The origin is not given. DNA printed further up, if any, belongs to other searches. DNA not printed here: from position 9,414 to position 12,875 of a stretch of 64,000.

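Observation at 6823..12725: Sacsin-type GHKL ATPase-DUF3883 protein translationally coupled to a UvrD helicase-Cas4-like nuclease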

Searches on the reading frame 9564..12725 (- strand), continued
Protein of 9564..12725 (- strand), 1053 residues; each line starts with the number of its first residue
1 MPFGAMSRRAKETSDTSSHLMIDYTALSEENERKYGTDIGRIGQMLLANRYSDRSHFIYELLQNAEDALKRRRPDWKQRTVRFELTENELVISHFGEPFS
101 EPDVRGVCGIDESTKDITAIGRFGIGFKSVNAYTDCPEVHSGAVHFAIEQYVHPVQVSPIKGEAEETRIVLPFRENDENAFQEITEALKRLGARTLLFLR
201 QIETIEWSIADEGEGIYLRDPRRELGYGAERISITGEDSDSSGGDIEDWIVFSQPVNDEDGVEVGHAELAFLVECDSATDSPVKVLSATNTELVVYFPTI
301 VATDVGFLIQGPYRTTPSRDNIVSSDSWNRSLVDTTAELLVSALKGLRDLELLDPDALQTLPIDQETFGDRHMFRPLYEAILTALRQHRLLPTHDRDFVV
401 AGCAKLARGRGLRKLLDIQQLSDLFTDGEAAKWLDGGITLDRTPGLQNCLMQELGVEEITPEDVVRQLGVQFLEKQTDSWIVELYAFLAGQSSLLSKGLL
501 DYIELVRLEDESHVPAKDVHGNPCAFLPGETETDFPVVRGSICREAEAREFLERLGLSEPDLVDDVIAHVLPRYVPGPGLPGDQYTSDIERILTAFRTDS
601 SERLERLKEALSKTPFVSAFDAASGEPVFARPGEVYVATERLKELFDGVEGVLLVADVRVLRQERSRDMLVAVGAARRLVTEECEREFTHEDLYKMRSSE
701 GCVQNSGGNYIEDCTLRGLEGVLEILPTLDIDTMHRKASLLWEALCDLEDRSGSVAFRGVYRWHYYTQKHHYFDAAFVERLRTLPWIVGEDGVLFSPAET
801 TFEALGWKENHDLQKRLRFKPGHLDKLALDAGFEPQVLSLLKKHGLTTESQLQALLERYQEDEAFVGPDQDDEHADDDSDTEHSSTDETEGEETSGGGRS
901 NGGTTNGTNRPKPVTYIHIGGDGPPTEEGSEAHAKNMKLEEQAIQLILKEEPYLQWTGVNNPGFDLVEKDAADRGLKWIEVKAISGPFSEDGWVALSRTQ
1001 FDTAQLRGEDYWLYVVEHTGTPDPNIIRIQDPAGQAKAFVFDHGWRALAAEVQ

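Call 37: find_encoding_contigs(protein=P0005, flank=8000, max_places=2)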
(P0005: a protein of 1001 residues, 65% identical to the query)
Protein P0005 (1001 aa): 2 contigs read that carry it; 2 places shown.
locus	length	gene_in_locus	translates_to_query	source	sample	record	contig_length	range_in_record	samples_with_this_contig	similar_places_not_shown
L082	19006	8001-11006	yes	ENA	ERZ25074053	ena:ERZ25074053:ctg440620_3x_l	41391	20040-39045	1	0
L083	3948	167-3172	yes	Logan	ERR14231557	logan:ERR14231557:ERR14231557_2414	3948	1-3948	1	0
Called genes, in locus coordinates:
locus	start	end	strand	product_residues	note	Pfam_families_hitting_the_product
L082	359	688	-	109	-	PF13495:Phage_int_SAM_4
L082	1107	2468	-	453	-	PF03372:Exo_endo_phos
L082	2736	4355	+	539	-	PF02463:SMC_N, PF13175:AAA_15 (weak), PF13476:AAA_23 (weak), PF13304:AAA_21 (weak), PF13175:AAA_15, PF13304:AAA_21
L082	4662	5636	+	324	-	-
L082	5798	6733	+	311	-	PF01555:N6_N4_Mtase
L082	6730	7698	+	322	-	PF09571:RE_XcyI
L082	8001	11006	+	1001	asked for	PF25794:SACS (weak), PF13020:NOV_C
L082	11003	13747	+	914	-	PF00580:UvrD-helicase, PF13245:AAA_19, PF13604:AAA_30 (faint), PF13361:UvrD_C, PF13538:UvrD_C_2 (faint), PF13361:UvrD_C, PF01930:Cas_Cas4 (faint), PF12705:PDDEXK_1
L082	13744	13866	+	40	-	-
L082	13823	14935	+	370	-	PF05598:DUF772, PF01609:DDE_Tnp_1 (weak)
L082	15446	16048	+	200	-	PF02985:HEAT (faint), PF13646:HEAT_2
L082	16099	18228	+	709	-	-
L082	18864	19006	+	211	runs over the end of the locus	-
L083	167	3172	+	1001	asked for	PF25794:SACS (weak), PF13020:NOV_C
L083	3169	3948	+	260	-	?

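Call 38: find_encoding_contigs(protein=P0011, flank=8000, max_places=2)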
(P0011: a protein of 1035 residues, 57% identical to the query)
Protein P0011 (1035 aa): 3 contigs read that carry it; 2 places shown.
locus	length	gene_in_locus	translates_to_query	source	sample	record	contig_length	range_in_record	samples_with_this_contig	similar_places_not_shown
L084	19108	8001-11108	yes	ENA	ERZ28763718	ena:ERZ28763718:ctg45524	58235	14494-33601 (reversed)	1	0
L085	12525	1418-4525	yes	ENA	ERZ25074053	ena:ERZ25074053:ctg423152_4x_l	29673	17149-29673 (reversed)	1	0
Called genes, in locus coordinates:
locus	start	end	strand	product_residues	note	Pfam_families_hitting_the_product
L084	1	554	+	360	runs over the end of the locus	PF03480:DctP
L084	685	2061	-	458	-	PF00370:FGGY_N, PF02782:FGGY_C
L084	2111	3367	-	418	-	PF00070:Pyr_redox (faint), PF01266:DAO (faint), PF01494:FAD_binding_3 (weak), PF07992:Pyr_redox_2, PF13450:NAD_binding_8 (faint), PF13738:Pyr_redox_3 (faint)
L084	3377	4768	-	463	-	PF01266:DAO, PF04324:Fer2_BFD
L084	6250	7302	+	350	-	PF09821:AAA_assoc_C (faint), PF10137:CAP12-PCTIR_TIR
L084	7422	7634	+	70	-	-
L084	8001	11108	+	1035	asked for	PF25794:SACS, PF13020:NOV_C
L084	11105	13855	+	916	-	PF00580:UvrD-helicase, PF13245:AAA_19, PF13604:AAA_30 (faint), PF13361:UvrD_C, PF13538:UvrD_C_2 (faint), PF13361:UvrD_C, PF12705:PDDEXK_1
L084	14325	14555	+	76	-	-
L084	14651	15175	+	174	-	-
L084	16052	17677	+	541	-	PF00145:DNA_methylase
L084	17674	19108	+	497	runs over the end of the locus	PF02518:HATPase_c (faint), PF13589:HATPase_c_3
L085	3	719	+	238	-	?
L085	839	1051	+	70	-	-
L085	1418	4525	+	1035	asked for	PF25794:SACS, PF13020:NOV_C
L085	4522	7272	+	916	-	PF00580:UvrD-helicase, PF13245:AAA_19, PF13604:AAA_30 (faint), PF13361:UvrD_C, PF13538:UvrD_C_2 (faint), PF13361:UvrD_C, PF12705:PDDEXK_1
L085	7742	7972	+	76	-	-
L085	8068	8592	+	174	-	-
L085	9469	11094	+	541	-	PF00145:DNA_methylase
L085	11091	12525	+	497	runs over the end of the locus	PF02518:HATPase_c (faint), PF13589:HATPase_c_3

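Call 41: search_protein_families(library=padloc, proteins=[L011:7140-10001:+, L011:13173-15176:+, L021:15365-18154:+, L044:2111-4795:-, L080:13285-16314:+, L011:10001-13132:+], max_evalue=0.00001)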
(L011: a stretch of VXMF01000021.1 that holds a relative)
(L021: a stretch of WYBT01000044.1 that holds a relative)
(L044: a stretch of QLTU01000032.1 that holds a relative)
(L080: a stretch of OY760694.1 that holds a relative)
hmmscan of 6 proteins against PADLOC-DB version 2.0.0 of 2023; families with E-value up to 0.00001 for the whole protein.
L011:7140-10001:+ (953 aa): 54 families (the best 25 are shown)
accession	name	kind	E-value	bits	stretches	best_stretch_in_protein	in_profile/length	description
PDLC03802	RTasHel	-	2.9e-48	163.2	1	13-389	5-323/675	DRT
PDLC00114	GajB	-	5.7e-46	155.3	1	10-430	4-399/635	UrvD helicase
PDLC00117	GajB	-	4.6e-41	139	2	192-316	177-302/604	UrvD helicase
PDLC00132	GajB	-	6.5e-40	135.4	1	13-312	3-295/625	UrvD helicase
PDLC00127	GajB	-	4.5e-37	125.8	1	12-336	7-309/594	UrvD helicase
PDLC00123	GajB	-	2.8e-32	110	2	235-386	179-311/540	UrvD helicase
PDLC00112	GajB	-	1.4e-29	101.2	2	217-310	196-289/581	UrvD helicase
PDLC00129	GajB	-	2.6e-28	97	1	226-316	220-309/594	UrvD helicase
PDLC00122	GajB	-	4.2e-28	96.5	2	236-310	166-241/502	UrvD helicase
PDLC00130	GajB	-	1.4e-27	94.3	1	15-338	5-312/589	UrvD helicase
PDLC00119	GajB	-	2e-26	91.1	1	228-310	214-294/565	UrvD helicase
PDLC00136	GajB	-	3.9e-26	90.1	2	236-309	210-282/570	UrvD helicase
PDLC00107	GajB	-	1.6e-24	84.5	1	235-387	218-352/587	UrvD helicase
PDLC00104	GajB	-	3.1e-24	83.6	1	14-312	4-244/574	UrvD helicase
PDLC00121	GajB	-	3.7e-23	79.9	1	15-310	7-277/565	UrvD helicase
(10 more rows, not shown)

L011:13173-15176:+ (667 aa): 42 families (the best 25 are shown)
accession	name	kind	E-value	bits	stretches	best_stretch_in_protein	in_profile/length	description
PDLC03633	MTase_III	-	3.4e-124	413.8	2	317-660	271-612/616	Type III methyltransferase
PDLC03354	MTase_II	-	1.4e-78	262.8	1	75-408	61-386/425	Type II methyltransferase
PDLC03644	MTase_III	-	5.4e-52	175.2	1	50-404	16-393/542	Type III methyltransferase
PDLC03636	MTase_III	-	9.8e-49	164.6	3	337-403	338-404/575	Type III methyltransferase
PDLC03634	MTase_III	-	1.8e-45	154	1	49-376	72-422/621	Type III methyltransferase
PDLC03339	MTase_II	-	2.9e-43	146.1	2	314-405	182-272/399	Type II methyltransferase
PDLC03300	MTase_II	-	2.6e-41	139.7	2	320-405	193-277/302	Type II methyltransferase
PDLC03632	MTase_III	-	3.5e-39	132.6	2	69-226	157-319/983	Type III methyltransferase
PDLC03641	MTase_III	-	1.4e-38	130.9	1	74-378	104-426/657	Type III methyltransferase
PDLC03638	MTase_III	-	7.4e-38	128.4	1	75-399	381-672/816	Type III methyltransferase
PDLC03635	MTase_III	-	9.2e-38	128.4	3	318-391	485-559/708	Type III methyltransferase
PDLC03637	MTase_III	-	7e-29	98.8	1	75-377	122-432/513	Type III methyltransferase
PDLC03371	MTase_II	-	1.3e-28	98.2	1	74-408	10-256/260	Type II methyltransferase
PDLC03299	MTase_II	-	1.2e-26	91.9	1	318-417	173-270/296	Type II methyltransferase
PDLC03640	MTase_III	-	9.3e-25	85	1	75-231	44-208/654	Type III methyltransferase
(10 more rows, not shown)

L021:15365-18154:+ (929 aa): 2 families
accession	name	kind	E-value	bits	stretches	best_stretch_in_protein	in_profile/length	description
PDLC03648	REase_III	-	1e-18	64.9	1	311-556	124-355/871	Type III restriction enzyme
PDLC03647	REase_III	-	5.5e-08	29.4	0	508-566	505-561/989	Type III restriction enzyme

L044:2111-4795:- (894 aa): 0 families

L080:13285-16314:+ (1009 aa): 42 families (the best 25 are shown)
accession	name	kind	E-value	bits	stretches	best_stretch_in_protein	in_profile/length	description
PDLC02623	DrmD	-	1.9e-104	348.4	1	72-866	71-882/1040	DrmD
PDLC02621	DrmD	-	5.5e-60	201.6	2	461-873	477-878/1040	DrmD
PDLC02500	BrxHI|BrxHII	-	1.6e-49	167.3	2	465-682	440-654/933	BrxHI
PDLC02504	BrxHI|BrxHII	-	1.1e-47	160.7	2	481-734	463-713/971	BrxHII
PDLC02619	DrmD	-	1.4e-46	157.1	2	552-653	481-581/872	DrmD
PDLC00659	HmaA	-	1.6e-42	143.4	2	471-652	476-657/1176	SNF2 helicase / DEAD-box helicase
PDLC02572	DrmA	-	1e-39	134.2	2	449-616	460-632/1043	DrmA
PDLC02843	DpdE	-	4.6e-34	115.5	2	99-279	155-308/1091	DpdE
PDLC02632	DrmD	-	7.4e-34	115.2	2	106-283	127-316/662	DrmD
PDLC02634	DrmD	-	2e-31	106.7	2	96-298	85-286/900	DrmD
PDLC02620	DrmD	-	3.3e-31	106.1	2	500-644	481-615/1060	DrmD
PDLC02633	DrmD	-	5.2e-31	105.4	2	477-617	498-640/839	DrmD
PDLC02840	DpdE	-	3.3e-29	99.8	2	73-176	134-232/1091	DpdE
PDLC02844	DpdE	-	4.5e-29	99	2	77-280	129-317/1074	DpdE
PDLC02193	PLD_Helicase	-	3.7e-27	92.9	2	420-636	594-828/905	-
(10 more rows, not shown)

L011:10001-13132:+ (1044 aa): 9 families
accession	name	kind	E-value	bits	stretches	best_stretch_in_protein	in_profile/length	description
PDLC03966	TmtA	-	7.1e-60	201.1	2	31-489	39-543/1655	-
PDLC03972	TmtA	-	1.4e-54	183.7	1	32-778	38-804/1302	-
PDLC03968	TmtA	-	7e-48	161.2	1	32-776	72-850/1486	-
PDLC03965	TmtA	-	4.9e-47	158.6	3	38-127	33-119/1370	-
PDLC03969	TmtA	-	2.2e-46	156.1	2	887-1043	1341-1502/1563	-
PDLC03964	TmtA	-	3.6e-46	155.9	2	135-449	180-465/1538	-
PDLC03971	TmtA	-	1.8e-33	113.3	2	29-124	50-146/1782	-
PDLC03967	TmtA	-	1.5e-10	38.2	1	38-122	41-123/1063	-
PDLC03970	TmtA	-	1.2e-09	34.7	1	38-115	65-135/1552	-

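Call 45: search_solved_structures(query=A1, max_evalue=0.01)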
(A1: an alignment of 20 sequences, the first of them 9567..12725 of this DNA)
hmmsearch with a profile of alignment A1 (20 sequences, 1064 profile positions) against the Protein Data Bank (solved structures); distinct sequences matched with E-value up to 0.01: 48.
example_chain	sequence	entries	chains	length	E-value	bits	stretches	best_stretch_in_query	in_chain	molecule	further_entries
5v47_A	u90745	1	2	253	1.9e-09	39.1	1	30-125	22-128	Lizard sacsin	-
5v45_A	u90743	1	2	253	1.2e-08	36.5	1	31-125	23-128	Sacsin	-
5v44_A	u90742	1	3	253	1.2e-08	36.4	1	31-125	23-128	Sacsin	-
5v46_A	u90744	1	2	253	1.4e-08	36.2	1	31-125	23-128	Sacsin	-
4xc0_A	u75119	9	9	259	6.1e-06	27.5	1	19-139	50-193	Heat shock cognate 90 kDa protein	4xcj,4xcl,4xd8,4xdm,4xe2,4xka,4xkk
3k60_A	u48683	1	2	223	3.1e-05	25.2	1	18-149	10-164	Heat shock protein 86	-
3peh_A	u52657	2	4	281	0.00014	23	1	13-138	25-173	Endoplasmin homolog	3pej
9d9d_A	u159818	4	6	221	0.00099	20.2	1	16-138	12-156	Heat shock protein 90 homolog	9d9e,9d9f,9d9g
6cji_A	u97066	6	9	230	0.0011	20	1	16-138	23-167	Heat shock protein 90 homolog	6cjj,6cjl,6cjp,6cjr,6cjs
9msq_A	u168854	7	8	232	0.0012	19.9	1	16-138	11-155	Heat shock protein 90 homolog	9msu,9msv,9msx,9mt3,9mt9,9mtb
3h80_A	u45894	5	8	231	0.0014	19.6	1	26-139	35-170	Heat shock protein 83-1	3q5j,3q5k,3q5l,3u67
8x2r_A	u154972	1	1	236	0.002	19.2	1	20-161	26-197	Heat shock protein HSP 90-alpha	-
7u4c_A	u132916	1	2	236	0.0025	18.9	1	16-158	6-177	Chaperone protein HtpG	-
6olx_A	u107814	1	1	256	0.0026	18.8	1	20-161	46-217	Heat shock protein HSP 90-alpha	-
2yge_A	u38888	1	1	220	0.0029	18.6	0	20-136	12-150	ATP-DEPENDENT MOLECULAR CHAPERONE HSP82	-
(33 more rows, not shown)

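Call 49: find_encoding_contigs(protein=P0013, flank=8000, max_places=1)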
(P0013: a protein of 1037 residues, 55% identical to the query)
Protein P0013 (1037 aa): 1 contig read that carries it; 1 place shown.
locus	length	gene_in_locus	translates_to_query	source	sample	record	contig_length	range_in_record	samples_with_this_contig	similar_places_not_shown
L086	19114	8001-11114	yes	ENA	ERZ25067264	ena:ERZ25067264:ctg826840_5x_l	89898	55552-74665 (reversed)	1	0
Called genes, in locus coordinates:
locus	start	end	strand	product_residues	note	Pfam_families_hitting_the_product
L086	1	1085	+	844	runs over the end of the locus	PF00270:DEAD, PF04851:ResIII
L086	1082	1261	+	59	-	-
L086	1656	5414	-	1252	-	-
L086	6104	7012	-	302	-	-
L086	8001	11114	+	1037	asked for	PF25794:SACS, PF13020:NOV_C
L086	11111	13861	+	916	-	PF00580:UvrD-helicase, PF13245:AAA_19, PF13604:AAA_30 (faint), PF13361:UvrD_C, PF13538:UvrD_C_2 (faint), PF13361:UvrD_C, PF12705:PDDEXK_1, PF01930:Cas_Cas4 (weak)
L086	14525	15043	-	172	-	-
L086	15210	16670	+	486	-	PF05598:DUF772, PF13751:DDE_Tnp_1_6 (faint), PF01609:DDE_Tnp_1 (weak)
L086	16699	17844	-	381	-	PF01381:HTH_3, PF12844:HTH_19 (faint), PF13560:HTH_31, PF06114:Peptidase_M78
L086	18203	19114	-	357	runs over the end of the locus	PF00805:Pentapeptide (weak), PF13599:Pentapeptide_4, PF13576:Pentapeptide_3 (weak), PF00805:Pentapeptide (weak)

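Call 50: find_encoding_contigs(protein=P0007, flank=8000, max_places=1)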
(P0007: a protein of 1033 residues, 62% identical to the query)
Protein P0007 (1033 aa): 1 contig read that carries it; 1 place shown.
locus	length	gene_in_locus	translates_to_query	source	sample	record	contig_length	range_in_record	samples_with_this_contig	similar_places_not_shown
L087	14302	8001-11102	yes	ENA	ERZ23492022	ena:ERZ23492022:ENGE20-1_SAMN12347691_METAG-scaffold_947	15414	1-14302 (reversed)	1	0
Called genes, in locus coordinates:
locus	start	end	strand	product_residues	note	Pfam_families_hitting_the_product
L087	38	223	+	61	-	-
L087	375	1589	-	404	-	PF02518:HATPase_c (faint), PF13589:HATPase_c_3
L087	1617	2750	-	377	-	PF00145:DNA_methylase, PF09445:Methyltransf_15 (weak)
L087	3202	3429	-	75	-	-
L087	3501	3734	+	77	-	-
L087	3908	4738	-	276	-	PF13020:NOV_C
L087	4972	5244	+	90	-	-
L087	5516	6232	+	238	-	PF17411:SmaI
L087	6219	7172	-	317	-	PF01555:N6_N4_Mtase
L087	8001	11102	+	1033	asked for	PF25794:SACS (weak), PF13020:NOV_C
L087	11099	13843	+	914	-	PF00580:UvrD-helicase, PF13245:AAA_19, PF13604:AAA_30 (faint), PF13361:UvrD_C, PF13538:UvrD_C_2 (faint), PF13361:UvrD_C, PF12705:PDDEXK_1, PF01930:Cas_Cas4 (weak)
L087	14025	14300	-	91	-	?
